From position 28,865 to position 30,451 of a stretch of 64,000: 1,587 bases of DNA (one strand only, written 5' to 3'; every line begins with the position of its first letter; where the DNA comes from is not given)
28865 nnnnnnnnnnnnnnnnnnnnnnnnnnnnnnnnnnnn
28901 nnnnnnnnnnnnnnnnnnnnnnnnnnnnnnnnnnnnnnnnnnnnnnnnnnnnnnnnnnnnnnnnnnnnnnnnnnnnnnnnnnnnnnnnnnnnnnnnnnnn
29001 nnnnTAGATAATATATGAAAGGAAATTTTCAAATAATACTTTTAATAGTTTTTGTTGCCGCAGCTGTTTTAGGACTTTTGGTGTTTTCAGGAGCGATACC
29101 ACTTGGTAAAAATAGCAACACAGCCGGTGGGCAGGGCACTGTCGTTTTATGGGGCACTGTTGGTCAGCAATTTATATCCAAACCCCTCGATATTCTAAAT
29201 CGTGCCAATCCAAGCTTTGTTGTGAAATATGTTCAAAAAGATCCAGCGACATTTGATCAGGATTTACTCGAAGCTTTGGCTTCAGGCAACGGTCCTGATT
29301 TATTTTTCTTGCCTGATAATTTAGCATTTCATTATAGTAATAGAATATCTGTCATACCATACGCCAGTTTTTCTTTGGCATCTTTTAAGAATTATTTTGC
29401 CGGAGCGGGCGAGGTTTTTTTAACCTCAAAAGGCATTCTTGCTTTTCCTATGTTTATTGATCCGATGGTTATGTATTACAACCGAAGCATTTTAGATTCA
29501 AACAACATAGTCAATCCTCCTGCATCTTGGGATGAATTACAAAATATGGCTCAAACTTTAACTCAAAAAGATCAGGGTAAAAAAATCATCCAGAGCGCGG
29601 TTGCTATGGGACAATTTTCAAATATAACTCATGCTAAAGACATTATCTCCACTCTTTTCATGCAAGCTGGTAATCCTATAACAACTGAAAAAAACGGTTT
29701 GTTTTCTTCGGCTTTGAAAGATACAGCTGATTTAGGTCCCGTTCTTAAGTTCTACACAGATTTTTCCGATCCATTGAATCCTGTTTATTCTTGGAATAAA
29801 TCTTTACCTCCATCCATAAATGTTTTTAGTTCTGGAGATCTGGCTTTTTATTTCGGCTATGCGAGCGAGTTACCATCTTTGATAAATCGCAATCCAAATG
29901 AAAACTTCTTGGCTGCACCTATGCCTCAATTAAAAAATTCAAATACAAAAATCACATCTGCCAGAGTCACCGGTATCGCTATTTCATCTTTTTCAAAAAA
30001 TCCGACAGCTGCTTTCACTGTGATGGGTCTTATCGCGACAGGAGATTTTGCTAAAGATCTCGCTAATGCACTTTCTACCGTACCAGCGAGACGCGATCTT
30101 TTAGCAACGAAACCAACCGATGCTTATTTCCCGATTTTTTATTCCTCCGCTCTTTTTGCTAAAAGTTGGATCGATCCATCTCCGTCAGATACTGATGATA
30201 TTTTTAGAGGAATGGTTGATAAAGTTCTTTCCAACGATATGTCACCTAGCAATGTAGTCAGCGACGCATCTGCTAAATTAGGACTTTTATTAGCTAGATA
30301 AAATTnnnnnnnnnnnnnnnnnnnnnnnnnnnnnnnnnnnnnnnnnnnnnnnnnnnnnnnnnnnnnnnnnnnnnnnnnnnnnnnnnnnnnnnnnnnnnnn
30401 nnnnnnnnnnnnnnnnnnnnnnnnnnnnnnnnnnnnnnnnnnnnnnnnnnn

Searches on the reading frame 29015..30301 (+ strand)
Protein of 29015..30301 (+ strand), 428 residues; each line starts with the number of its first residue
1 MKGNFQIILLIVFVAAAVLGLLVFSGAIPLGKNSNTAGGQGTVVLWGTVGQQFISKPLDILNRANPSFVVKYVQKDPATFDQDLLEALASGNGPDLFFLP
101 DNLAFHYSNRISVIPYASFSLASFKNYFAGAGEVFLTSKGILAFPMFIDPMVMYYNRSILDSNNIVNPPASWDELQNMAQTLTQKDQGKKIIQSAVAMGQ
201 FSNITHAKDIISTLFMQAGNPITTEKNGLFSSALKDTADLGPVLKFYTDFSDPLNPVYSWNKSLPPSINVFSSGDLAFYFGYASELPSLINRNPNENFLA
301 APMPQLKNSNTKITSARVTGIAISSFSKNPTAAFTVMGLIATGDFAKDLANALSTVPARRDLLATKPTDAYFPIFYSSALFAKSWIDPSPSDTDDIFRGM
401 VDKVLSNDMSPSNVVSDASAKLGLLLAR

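Call 3: search_protein_families(library=pfam, proteins=[window:29015-30301:+], max_evalue=1)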
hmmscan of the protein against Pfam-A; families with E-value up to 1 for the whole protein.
window:29015-30301:+ (428 aa): 2 families
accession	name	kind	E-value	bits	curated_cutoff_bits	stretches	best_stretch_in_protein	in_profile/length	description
PF13416.11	SBP_bac_8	-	4.2e-18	66.6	27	1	62-367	7-270/279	Bacterial extracellular solute-binding protein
PF01547.30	SBP_bac_1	-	4.7e-18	66.7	26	1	62-337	18-297/307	Bacterial extracellular solute-binding protein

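Call 4: search_protein_families(library=ncbifam, proteins=[window:29015-30301:+], max_evalue=1)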
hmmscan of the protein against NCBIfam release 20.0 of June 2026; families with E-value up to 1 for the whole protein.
window:29015-30301:+ (428 aa): 3 families
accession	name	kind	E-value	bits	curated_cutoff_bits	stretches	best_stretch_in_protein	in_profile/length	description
NF007011.0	PRK09474.1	equivalog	2.6e-05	23.2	291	1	71-193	60-174/396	maltose/maltodextrin ABC transporter substrate-binding protein MalE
TIGR03850.1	bind_CPR_0540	equivalog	0.00085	18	299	1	143-186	153-195/437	carbohydrate ABC transporter substrate-binding protein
NF053763.1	ABCarbgalBndGanS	equivalog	0.03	13.1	700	0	133-186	130-180/420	galactooligosaccharide ABC transporter substrate-binding protein GanS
